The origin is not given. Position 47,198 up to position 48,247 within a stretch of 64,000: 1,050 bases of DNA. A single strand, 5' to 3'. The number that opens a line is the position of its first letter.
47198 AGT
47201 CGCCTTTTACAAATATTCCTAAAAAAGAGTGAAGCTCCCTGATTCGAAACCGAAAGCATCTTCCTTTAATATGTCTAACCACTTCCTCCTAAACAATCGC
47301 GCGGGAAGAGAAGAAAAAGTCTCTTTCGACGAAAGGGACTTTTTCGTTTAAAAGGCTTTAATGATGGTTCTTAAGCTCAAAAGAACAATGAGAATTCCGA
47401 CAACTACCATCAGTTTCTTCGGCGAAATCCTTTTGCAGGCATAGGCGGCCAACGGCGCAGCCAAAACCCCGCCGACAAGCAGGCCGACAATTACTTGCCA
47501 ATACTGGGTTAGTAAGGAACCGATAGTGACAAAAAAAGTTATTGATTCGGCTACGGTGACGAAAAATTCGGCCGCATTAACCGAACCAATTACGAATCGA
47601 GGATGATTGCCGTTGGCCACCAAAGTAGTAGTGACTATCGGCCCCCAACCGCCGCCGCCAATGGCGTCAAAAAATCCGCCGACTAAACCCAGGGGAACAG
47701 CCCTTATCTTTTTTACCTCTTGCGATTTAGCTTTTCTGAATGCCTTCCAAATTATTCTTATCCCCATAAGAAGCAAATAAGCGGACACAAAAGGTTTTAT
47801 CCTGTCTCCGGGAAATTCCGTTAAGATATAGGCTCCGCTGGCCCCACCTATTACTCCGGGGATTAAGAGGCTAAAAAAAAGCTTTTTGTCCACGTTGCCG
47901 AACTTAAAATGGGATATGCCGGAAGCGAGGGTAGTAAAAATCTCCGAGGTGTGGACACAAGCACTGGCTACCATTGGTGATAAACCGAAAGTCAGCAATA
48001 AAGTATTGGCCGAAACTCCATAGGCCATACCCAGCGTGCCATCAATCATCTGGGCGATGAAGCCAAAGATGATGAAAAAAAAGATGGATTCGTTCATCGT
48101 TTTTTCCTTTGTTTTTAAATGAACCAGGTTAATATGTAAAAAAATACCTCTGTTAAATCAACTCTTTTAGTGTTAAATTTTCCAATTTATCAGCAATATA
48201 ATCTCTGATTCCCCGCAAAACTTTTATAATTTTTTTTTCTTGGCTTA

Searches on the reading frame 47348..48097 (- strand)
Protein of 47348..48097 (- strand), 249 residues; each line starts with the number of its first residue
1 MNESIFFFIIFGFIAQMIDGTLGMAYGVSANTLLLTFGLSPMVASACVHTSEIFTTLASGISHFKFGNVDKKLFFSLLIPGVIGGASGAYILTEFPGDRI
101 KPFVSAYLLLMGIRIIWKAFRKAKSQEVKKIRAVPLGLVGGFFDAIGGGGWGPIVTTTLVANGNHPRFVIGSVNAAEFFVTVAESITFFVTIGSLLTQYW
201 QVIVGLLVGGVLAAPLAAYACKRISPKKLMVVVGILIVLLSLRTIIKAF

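Call 78: search_protein_families(library=pfam, proteins=[window:47348-48097:-], max_evalue=0.01)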
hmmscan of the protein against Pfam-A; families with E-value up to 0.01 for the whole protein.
window:47348-48097:- (249 aa): 1 family
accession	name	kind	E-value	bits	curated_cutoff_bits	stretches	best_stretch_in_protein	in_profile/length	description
PF01925.25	TauE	-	3.1e-38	132.2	32.6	1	9-243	2-236/237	Sulfite exporter TauE/SafE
